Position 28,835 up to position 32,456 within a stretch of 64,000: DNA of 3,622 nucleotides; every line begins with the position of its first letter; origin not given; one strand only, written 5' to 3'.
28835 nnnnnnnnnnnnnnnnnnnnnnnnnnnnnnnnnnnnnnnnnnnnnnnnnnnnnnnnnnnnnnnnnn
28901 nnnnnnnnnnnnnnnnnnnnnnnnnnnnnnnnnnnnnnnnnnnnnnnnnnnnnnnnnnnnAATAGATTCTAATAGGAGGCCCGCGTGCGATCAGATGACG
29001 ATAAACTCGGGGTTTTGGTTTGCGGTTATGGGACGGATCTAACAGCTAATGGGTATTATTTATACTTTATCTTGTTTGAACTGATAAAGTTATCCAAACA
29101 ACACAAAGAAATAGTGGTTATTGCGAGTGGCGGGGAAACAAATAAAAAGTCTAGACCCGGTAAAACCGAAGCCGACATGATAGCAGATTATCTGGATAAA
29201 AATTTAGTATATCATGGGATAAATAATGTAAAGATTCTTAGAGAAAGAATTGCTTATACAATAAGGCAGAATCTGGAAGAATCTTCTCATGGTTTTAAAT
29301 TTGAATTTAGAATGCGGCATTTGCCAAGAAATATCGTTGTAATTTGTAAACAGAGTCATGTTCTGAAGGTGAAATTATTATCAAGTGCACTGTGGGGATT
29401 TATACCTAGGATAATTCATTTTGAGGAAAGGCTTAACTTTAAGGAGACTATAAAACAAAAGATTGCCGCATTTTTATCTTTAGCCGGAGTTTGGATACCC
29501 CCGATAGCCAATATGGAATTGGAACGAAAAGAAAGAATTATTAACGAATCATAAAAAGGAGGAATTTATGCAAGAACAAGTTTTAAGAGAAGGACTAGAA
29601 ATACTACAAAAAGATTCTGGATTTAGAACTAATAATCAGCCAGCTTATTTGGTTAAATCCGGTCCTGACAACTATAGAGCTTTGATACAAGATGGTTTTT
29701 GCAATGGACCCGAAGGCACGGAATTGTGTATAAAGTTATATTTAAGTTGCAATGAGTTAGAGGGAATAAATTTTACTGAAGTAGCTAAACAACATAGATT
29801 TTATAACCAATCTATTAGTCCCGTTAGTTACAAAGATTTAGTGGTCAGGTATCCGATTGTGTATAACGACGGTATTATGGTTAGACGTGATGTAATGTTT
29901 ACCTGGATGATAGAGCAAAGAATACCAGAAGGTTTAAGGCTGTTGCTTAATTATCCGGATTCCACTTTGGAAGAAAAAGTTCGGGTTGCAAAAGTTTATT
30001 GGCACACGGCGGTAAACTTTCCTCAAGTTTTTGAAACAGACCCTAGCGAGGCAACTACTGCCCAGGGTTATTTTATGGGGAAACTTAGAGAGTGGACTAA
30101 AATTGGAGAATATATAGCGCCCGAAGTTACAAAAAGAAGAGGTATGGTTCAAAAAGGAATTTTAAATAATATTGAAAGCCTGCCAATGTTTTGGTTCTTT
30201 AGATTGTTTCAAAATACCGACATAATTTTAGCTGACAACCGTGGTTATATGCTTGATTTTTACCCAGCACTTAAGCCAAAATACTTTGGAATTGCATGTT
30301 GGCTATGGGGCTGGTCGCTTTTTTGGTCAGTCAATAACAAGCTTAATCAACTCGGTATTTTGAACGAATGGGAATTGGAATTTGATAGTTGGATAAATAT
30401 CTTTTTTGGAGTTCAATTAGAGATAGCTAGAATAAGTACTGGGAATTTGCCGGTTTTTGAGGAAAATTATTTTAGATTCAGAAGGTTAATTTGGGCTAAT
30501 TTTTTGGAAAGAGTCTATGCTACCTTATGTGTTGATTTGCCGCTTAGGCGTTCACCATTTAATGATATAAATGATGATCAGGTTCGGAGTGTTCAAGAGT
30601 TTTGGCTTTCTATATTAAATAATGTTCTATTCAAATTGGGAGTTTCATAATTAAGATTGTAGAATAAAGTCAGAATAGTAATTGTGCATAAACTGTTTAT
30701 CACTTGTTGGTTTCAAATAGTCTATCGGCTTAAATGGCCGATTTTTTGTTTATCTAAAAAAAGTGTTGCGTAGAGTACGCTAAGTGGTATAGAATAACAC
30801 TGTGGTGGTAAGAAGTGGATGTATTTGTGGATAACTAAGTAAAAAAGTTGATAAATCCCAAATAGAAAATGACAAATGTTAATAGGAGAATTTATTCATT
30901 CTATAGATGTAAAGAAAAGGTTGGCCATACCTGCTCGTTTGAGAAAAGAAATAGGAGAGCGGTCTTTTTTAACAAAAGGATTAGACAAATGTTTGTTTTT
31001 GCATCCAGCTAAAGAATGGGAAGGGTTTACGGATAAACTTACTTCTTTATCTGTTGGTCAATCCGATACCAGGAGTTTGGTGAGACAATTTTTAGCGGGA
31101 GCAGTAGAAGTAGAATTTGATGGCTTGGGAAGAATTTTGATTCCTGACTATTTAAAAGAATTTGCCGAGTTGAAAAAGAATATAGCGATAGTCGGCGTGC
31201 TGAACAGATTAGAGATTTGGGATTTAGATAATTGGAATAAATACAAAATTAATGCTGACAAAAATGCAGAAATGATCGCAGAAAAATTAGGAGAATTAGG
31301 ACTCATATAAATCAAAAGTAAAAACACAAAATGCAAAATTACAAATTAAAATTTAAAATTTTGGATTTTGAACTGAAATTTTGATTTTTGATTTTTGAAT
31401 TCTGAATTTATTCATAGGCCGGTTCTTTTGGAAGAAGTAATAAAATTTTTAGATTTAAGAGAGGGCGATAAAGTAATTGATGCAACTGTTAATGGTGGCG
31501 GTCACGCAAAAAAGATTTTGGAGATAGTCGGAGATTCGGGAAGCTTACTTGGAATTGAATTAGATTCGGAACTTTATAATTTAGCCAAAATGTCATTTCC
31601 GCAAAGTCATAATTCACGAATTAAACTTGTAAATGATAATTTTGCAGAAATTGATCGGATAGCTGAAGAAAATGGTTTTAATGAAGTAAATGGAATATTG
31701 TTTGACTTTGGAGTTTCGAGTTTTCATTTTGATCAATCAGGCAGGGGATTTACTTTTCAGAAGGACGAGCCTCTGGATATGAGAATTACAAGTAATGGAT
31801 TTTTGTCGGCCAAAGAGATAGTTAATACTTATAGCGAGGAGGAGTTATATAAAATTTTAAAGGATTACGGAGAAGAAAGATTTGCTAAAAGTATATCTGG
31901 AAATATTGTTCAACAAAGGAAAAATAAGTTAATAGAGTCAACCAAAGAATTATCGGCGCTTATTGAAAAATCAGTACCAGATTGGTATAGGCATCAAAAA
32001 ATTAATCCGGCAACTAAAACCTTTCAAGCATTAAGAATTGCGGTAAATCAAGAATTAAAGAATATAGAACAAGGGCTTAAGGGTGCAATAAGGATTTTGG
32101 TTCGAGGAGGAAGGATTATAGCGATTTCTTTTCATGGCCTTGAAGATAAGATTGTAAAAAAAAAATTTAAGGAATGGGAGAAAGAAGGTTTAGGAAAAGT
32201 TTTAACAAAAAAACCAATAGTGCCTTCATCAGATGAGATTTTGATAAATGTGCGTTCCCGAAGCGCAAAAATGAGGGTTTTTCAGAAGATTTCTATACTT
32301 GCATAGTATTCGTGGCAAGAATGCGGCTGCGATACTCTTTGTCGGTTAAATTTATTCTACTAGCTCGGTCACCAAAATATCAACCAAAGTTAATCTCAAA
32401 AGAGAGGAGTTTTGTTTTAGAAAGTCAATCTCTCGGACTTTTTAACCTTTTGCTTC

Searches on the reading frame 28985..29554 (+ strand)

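Call 89: search_protein_families(library=pfam, proteins=[window:28985-29554:+], max_evalue=0.001)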
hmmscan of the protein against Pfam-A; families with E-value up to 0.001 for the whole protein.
window:28985-29554:+ (189 aa): 1 family
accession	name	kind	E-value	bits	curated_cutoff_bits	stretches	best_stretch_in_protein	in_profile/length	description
PF02698.23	DUF218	-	1.5e-07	31.8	27.6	1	31-136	18-103/133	DUF218 domain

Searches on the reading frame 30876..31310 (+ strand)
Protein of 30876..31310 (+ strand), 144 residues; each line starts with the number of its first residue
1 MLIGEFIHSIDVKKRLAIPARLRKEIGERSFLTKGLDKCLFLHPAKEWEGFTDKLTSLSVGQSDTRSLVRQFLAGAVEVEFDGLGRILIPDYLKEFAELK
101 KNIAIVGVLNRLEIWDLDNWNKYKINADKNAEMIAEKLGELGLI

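Call 89: search_protein_families(library=pfam, proteins=[window:30876-31310:+], max_evalue=0.001)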
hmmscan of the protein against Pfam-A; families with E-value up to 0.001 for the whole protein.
window:30876-31310:+ (144 aa): 1 family
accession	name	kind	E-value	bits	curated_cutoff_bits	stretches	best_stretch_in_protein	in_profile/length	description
PF02381.23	MraZ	-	4.2e-32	110.4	23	2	72-129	1-59/72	MraZ protein, putative antitoxin-like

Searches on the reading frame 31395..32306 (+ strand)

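Call 89: search_protein_families(library=pfam, proteins=[window:31395-32306:+], max_evalue=0.001)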
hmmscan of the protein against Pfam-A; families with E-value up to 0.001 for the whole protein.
window:31395-32306:+ (303 aa): 3 families
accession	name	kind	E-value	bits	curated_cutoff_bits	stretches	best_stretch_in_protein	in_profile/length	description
PF01795.25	Methyltransf_5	-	6.7e-100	335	27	1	5-299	2-309/309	MraW methylase family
PF01209.24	Ubie_methyltran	-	6.7e-06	26.1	20.1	0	14-88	38-112/233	ubiE/COQ5 methyltransferase family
PF00398.26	RrnaAD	-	0.00014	21.5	24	1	3-87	10-89/263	Ribosomal RNA adenine dimethylase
